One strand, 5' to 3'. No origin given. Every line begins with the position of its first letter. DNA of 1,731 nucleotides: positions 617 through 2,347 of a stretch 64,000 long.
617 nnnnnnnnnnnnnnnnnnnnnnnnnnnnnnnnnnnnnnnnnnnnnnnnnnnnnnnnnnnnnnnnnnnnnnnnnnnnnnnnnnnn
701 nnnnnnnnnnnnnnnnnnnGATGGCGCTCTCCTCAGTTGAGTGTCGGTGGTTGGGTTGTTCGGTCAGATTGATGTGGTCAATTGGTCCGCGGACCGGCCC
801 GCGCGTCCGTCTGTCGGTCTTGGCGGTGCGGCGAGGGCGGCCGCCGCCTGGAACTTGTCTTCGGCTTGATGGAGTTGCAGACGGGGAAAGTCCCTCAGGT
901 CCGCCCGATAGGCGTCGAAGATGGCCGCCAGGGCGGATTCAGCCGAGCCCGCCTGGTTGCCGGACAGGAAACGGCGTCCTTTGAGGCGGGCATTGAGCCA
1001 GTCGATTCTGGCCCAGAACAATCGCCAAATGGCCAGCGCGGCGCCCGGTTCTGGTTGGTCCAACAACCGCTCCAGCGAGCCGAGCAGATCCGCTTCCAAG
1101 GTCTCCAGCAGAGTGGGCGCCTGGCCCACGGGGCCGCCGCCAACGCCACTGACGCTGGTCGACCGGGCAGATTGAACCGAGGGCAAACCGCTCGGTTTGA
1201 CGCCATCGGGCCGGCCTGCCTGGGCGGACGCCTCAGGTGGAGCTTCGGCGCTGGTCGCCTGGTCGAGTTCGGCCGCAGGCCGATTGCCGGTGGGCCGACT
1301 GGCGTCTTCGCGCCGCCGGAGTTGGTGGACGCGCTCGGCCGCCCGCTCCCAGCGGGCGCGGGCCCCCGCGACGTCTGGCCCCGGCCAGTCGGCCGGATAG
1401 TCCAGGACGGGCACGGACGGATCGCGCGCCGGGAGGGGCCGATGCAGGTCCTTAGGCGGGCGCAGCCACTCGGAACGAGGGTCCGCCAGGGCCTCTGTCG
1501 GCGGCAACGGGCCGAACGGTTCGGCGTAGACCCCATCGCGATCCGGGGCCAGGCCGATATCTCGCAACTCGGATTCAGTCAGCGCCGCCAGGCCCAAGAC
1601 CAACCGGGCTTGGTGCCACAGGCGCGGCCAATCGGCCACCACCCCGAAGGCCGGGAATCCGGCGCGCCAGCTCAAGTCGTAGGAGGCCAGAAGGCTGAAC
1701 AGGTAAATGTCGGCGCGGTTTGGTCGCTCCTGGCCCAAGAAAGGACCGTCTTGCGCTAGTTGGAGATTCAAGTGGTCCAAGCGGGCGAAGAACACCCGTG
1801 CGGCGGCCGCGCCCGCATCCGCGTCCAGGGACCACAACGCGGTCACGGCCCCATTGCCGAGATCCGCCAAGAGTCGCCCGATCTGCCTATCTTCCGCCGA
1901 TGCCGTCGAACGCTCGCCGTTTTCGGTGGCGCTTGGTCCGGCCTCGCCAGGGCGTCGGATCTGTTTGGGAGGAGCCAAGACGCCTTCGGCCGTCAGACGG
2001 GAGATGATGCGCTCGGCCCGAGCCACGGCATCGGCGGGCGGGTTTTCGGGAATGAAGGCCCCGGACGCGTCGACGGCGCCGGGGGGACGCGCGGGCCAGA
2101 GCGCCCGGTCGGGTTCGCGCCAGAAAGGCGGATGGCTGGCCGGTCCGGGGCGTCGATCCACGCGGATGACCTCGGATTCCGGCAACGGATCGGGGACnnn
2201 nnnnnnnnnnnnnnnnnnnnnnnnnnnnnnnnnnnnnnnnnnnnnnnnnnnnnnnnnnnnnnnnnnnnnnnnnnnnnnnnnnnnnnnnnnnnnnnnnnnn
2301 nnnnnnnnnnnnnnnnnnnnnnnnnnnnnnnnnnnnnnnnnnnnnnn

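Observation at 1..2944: GNAT acetyltransferase fused to two Xi-GST C-terminal-like domains, next to a Xi-class GST with a non-canonical CGWNRR active-site motif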

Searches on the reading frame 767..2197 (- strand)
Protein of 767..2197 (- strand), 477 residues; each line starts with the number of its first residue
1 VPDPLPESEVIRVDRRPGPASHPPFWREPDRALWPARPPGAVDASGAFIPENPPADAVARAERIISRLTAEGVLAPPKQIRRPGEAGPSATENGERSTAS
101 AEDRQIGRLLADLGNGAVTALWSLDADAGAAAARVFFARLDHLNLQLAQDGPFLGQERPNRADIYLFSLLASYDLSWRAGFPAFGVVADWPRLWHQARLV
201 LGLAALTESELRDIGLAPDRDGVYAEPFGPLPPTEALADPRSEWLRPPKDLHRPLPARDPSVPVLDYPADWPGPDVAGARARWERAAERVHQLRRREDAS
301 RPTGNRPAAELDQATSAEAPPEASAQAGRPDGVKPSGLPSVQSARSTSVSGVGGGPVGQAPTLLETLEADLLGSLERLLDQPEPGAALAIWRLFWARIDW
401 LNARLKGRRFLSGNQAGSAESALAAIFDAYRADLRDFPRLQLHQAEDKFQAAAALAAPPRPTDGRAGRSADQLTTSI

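Call 39: predict_structure(alignment_id=A2)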
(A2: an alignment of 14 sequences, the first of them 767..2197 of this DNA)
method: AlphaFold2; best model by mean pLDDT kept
length: 477 residues; sequences in the alignment: 14
mean_pLDDT: 76.3   pTM: 0.76
mean pLDDT of the five models: 76.3, 74.5, 74.3, 71.8, 68.8
residues with pLDDT >= 90: 195; 70-90: 119; 50-70: 91; < 50: 72
segments of 3 or more residues with pLDDT < 50: 21-26, 261-266, 310-354, 465-477
pLDDT, mean of each block of 10 residues (from residue 1): 75 61 54 85 92 93 96 86 59 58 91 94 92 93 91 91 96 85 65 91 92 89 70 63 76 52 50 90 97 93 63 39 37 39 35 52 91 94 85 94 91 87 94 89 80 68 51 40
secondary structure, 60 per line:
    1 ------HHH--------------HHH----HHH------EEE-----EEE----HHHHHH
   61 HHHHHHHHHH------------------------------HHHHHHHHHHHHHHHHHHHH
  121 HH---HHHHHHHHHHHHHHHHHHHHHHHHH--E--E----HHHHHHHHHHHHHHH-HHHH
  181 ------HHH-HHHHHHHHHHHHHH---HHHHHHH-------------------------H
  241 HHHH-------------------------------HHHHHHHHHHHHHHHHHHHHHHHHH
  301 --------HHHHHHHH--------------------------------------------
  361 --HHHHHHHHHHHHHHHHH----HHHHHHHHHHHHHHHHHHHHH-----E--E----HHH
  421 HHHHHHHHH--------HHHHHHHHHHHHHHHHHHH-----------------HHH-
elements in order: E40-42 E48-50 H55-70 H101-122 H126-150 H161-175 H177-180 H191-204 H208-214 H240-244 H276-300 H309-316 H363-379 H384-404 H418-429 H438-456

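Call 43: fold_search(model_id=the predicted structure, library=pdb)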
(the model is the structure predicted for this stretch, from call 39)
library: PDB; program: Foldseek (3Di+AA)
matches with E <= 10: 205; with E <= 0.001: 0
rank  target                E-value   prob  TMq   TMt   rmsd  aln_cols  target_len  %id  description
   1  4pts_B                1.1e-02  1.00  0.23  0.32   7.1       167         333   23  Crystal structure of a glutathione transferase from Gordonia bronchialis DSM 43247, target EFI-507405 (released 2014-04-09)
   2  6gzf_A                2.1e-02  1.00  0.23  0.32   7.6       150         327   19  Xi Class GST from Natrialba magadii (released 2019-02-13)
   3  4fqu_G                2.7e-02  1.00  0.23  0.34   5.8       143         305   21  Glutathionyl-Hydroquinone Reductase PcpF of Sphingobium chlorophenolicum (released 2012-09-12)
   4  3r3e_A                3.5e-02  1.00  0.23  0.34   6.0       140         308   17  The glutathione bound structure of YqjG, a glutathione transferase homolog from Escherichia coli K-12 (released 2012-03-14)
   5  4g0i_A                4.9e-02  1.00  0.23  0.33   5.9       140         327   16  Glutathionyl-Hydroquinone Reductase, YqjG of Escherichia coli (released 2012-09-12)
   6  4g0l_B                5.1e-02  1.00  0.23  0.33   5.9       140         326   17  Glutathionyl-hydroquinone Reductase, YqjG, of E.coli complexed with GSH (released 2012-09-12)
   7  6gzf_B                5.9e-02  1.00  0.22  0.33   7.6       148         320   18  Xi Class GST from Natrialba magadii (released 2019-02-13)
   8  3m1g_A                5.9e-02  1.00  0.21  0.32   7.7       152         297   16  The structure of a putative glutathione S-transferase from Corynebacterium glutamicum (released 2010-04-14)
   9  3m1g_C                6.1e-02  1.00  0.22  0.34   7.8       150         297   17  The structure of a putative glutathione S-transferase from Corynebacterium glutamicum (released 2010-04-14)
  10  3r3e_B                8.7e-02  1.00  0.23  0.35   5.9       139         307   17  The glutathione bound structure of YqjG, a glutathione transferase homolog from Escherichia coli K-12 (released 2012-03-14)
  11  3ppu_A                9.1e-02  1.00  0.22  0.32   6.1       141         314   19  Crystal structure of the glutathione-S-transferase Xi from Phanerochaete chrysosporium (released 2010-12-22)
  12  4fqu_A                9.5e-02  1.00  0.21  0.31   6.6       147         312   20  Glutathionyl-Hydroquinone Reductase PcpF of Sphingobium chlorophenolicum (released 2012-09-12)
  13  6hta_A                1.1e-01  1.00  0.22  0.34   5.7       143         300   18  Crystal structure of glutathione transferase Xi 3 mutant C56S from Trametes versicolor (released 2018-10-10)
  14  3ppu_B                1.3e-01  1.00  0.22  0.34   6.1       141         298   19  Crystal structure of the glutathione-S-transferase Xi from Phanerochaete chrysosporium (released 2010-12-22)
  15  4fqu_B                1.3e-01  1.00  0.21  0.32   8.5       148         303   20  Glutathionyl-Hydroquinone Reductase PcpF of Sphingobium chlorophenolicum (released 2012-09-12)
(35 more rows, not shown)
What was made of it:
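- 1445..1897 (-): Residues ~350-500: GST_C-like module 1 (helices alpha4-alpha8 plus a Xi-type tail, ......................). Call 43 (Foldseek: Xi GSTs).
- Checked: Foldseek of the AF2 model of residues 250-726: the top 27 PDB hits are all Xi-class GSTs, prob >=0.99, E 0.011-0.38 (calls 39, 43).
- Foldseek on the model of the C-terminal part (residues 250-726): top 27 PDB hits are all Xi-class GSTs (call 43).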

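Call 56: search_protein_representatives(alignment_id=A2)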
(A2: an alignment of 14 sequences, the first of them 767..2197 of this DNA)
Query: 14 sequences, 384 profile positions. Proteins with E-value up to 0.001 (for the whole library): 472; up to 1e-10: 58; up to 1e-30: 16. The best 150 are listed.
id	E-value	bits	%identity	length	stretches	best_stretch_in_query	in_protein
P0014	1.6e-155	534.5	-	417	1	1-380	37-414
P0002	5.2e-153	526.2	-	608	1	1-379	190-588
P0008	3.2e-135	467.7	-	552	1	1-381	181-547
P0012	3.7e-135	467.5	-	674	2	2-381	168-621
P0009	3.3e-128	444.6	-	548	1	1-381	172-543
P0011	4.9e-127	440.7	-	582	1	1-381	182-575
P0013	3.5e-110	385.3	-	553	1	1-380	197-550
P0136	9.3e-91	321.3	-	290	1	90-378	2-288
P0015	2.8e-90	319.7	-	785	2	1-214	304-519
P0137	1.2e-77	278.2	-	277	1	136-381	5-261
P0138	6.2e-75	269.2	-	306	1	90-380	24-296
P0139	9.9e-49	183.0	-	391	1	1-220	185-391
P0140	2.2e-45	172.0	-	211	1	181-379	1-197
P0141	6.1e-41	157.3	-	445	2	79-226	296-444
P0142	1.2e-38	149.8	-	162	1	225-381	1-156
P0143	2.0e-31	126.0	-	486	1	6-230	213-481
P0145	7.9e-29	117.5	-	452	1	74-231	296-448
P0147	1.2e-28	116.8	-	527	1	75-226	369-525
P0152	1.0e-26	110.5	-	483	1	82-226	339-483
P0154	1.5e-24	103.4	-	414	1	61-228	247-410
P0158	1.6e-21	93.4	-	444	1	43-212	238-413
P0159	4.7e-21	91.9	-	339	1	79-227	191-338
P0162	8.1e-18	81.2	-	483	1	79-213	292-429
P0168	1.2e-14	70.8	-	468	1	59-198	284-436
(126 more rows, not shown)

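Call 59: list_cluster_members(proteins=[P0162, P0143, P0147, P0152, P0158, P0141, P0145, P0154, P0159, P0168])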
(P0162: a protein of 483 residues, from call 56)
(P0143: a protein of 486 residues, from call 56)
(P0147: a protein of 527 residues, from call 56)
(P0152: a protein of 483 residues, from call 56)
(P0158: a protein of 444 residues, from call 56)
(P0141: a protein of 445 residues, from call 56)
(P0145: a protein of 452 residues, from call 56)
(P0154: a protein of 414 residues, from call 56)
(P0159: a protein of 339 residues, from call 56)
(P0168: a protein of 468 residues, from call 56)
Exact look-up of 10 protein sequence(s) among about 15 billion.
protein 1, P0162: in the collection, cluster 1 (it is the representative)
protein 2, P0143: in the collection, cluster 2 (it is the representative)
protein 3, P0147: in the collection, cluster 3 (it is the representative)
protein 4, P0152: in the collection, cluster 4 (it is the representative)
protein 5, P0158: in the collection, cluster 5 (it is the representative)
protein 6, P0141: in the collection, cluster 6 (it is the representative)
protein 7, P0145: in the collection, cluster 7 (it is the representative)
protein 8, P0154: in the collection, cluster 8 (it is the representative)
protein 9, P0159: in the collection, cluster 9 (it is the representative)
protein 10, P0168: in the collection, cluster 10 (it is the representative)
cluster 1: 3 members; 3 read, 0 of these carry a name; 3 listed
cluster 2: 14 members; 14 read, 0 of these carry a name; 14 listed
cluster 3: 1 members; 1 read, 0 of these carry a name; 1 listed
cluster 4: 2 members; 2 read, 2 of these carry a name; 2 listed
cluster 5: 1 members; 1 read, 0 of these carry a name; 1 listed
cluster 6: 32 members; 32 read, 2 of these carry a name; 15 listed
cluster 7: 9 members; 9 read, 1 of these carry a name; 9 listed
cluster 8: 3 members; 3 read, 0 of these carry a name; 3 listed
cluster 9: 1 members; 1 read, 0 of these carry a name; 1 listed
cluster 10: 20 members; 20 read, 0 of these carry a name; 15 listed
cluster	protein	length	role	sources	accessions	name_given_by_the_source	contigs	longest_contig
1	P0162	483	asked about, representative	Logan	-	-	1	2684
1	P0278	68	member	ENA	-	-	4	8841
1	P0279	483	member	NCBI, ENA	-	-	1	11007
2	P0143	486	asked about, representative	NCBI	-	-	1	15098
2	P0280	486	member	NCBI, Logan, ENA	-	-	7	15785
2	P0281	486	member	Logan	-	-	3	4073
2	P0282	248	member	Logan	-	-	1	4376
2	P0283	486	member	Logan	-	-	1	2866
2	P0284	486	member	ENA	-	-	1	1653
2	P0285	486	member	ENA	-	-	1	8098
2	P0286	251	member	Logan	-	-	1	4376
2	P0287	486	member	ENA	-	-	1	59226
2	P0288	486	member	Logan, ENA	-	-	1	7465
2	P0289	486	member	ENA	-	-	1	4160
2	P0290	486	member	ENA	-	-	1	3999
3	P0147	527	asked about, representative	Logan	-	-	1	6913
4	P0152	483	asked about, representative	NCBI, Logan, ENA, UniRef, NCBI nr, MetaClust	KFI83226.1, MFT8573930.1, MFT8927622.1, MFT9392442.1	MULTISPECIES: GNAT family N-acetyltransferase [Bifidobacterium] | Acetyltransferase n=2 Tax=Bifidobacterium TaxID=1678 RepID=A0A087CIX6_9BIFI | GNAT family N-acetyltransferase [Bifidobacterium psychraerophilum]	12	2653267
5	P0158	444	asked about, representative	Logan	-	-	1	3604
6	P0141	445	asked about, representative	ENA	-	-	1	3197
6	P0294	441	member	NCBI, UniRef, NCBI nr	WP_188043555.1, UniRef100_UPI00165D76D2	GNAT family N-acetyltransferase [Changpingibacter yushuensis] | GNAT family N-acetyltransferase n=1 Tax=Changpingibacter yushuensis TaxID=2758440 ...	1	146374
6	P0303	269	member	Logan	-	-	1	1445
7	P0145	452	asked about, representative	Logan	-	-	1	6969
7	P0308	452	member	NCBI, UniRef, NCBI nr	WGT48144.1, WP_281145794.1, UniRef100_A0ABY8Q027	GNAT family N-acetyltransferase [Tessaracoccus lacteus] | GNAT family N-acetyltransferase n=1 Tax=Tessaracoccus lacteus TaxID=3041766 ... | GNAT family N-acetyltransferase [Tessaracoccus sp. T21]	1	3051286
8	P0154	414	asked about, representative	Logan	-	-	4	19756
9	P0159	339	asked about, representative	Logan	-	-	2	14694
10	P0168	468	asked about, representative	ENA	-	-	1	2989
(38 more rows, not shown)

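Call 60: find_encoding_contigs(protein=P0152, flank=10000, max_places=1)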
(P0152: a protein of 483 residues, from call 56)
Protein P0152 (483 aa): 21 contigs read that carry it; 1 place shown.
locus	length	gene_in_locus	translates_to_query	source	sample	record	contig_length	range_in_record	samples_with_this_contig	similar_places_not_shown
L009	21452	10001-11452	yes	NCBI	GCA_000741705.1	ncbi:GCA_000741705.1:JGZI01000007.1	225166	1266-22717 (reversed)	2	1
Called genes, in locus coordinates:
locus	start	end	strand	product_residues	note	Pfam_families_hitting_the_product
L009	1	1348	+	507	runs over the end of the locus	PF00450:Peptidase_S10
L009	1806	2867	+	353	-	PF19300:BPD_transp_1_N (weak), PF00528:BPD_transp_1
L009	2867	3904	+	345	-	PF00528:BPD_transp_1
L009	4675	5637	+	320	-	PF08352:oligo_HPY (faint), PF00005:ABC_tran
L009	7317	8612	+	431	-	PF01979:Amidohydro_1, PF07969:Amidohydro_3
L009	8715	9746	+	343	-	-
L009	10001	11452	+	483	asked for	PF00583:Acetyltransf_1 (weak), PF13508:Acetyltransf_7 (weak)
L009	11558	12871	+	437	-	PF27126:NmeDI_C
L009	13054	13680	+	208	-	PF01546:Peptidase_M20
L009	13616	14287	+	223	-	PF01546:Peptidase_M20, PF07687:M20_dimer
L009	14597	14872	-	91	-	PF13377:Peripla_BP_3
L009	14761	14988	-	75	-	-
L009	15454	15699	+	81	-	-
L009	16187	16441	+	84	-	-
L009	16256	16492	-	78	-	-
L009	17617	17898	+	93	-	-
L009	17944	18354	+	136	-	-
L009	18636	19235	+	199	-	-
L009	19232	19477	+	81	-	-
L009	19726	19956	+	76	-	-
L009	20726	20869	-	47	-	-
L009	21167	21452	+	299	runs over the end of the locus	PF00171:Aldedh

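Call 75: find_encoding_contigs(protein=P0308, flank=10000, max_places=1)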
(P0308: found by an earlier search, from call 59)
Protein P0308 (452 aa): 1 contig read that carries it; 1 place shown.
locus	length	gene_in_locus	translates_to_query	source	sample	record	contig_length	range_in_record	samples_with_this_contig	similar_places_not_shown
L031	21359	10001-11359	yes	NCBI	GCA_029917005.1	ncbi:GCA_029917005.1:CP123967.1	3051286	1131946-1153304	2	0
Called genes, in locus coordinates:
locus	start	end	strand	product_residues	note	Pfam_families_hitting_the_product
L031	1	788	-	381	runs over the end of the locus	-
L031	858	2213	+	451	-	PF02812:ELFV_dehydrog_N, PF00208:ELFV_dehydrog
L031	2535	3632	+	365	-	PF02720:DUF222 (faint)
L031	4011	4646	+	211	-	PF00440:TetR_N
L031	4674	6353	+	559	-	PF06100:MCRA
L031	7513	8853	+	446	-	PF01979:Amidohydro_1, PF07969:Amidohydro_3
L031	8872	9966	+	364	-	PF13410:GST_C_2 (faint)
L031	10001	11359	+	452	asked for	PF13508:Acetyltransf_7 (weak), PF13410:GST_C_2 (weak)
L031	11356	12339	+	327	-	PF19300:BPD_transp_1_N, PF00528:BPD_transp_1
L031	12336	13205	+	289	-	PF00528:BPD_transp_1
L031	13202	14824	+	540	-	PF13191:AAA_16 (faint), PF00005:ABC_tran, PF01935:DUF87 (faint), PF02463:SMC_N (faint), PF13401:AAA_22 (faint), PF13304:AAA_21 (weak), PF00005:ABC_tran, PF08352:oligo_HPY (weak), +1 more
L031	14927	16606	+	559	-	PF00496:SBP_bac_5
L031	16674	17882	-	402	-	PF22660:RS_preATP-grasp-like, PF02222:ATP-grasp, PF02786:CPSase_L_D2 (weak), PF07478:Dala_Dala_lig_C (faint), PF21244:PurT_C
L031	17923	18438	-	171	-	-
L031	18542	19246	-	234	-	PF01636:APH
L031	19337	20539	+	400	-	PF02670:DXP_reductoisom, PF08436:DXP_redisom_C, PF13288:DXPR_C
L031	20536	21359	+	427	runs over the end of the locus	PF02163:Peptidase_M50, PF13180:PDZ_2 (weak), PF17820:PDZ_6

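Call 76: find_encoding_contigs(protein=P0294, flank=10000, max_places=1)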
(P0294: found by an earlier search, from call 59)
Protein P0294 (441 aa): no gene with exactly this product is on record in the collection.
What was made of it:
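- Tried and rejected: A look-up of the Changpingibacter protein found no record (call 76).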

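Call 81: search_protein_families(library=ncbifam, proteins=[L031:7513-8850:+, L009:7317-8609:+, L009:11558-12868:+, L031:14927-16603:+], max_evalue=1e-10)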
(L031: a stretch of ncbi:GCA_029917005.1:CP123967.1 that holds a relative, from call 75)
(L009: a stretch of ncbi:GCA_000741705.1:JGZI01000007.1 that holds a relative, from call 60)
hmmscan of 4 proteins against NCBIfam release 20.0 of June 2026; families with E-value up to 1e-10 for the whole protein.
L031:7513-8850:+ (446 aa): 1 family
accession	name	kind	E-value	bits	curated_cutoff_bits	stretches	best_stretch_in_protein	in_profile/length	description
NF051886.1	XaaProDiPepCaul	equivalog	1.3e-72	245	500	2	25-262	5-251/398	Xaa-Pro dipeptidase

L009:7317-8609:+ (431 aa): 1 family
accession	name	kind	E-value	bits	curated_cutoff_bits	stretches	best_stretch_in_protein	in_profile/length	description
NF051886.1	XaaProDiPepCaul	equivalog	8.6e-64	216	500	1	13-258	1-253/398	Xaa-Pro dipeptidase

L009:11558-12868:+ (437 aa): 0 families

L031:14927-16603:+ (559 aa): 8 families
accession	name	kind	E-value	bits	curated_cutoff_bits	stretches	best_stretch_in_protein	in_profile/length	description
TIGR04028.1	SBP_KPN_01854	hypoth_equivalog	2.8e-61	207.7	468.5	1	74-549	23-501/509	TIGR04028 family ABC transporter substrate-binding protein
TIGR02294.1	nickel_nikA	equivalog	4.2e-42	144.3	393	1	82-524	36-470/501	nickel ABC transporter substrate-binding protein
NF047575.1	opine_bind_CntA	exception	4.5e-34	117.9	800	1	19-528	11-506/535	staphylopine-dependent metal ABC transporter substrate-binding lipoprotein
NF045468.1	Opp5A_nikA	equivalog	1.6e-32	112.6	600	1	48-513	15-445/488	nickel ABC transporter substrate-binding protein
NF045467.1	Opp4A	equivalog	3.4e-31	108.1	650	1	210-546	209-547/556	oligopeptide ABC transporter substrate-binding protein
NF011942.0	PRK15413.1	equivalog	4.6e-21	75.1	594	1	94-383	71-346/512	glutathione ABC transporter substrate-binding protein GsiB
NF043070.1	DppA_dipep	equivalog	3.1e-19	68.9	1005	1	87-382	67-370/535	dipeptide ABC transporter periplasmic-binding protein DppA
NF011689.0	PRK15109.1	equivalog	1.1e-14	54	560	1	31-526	15-509/547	ABC transporter substrate-binding protein SapA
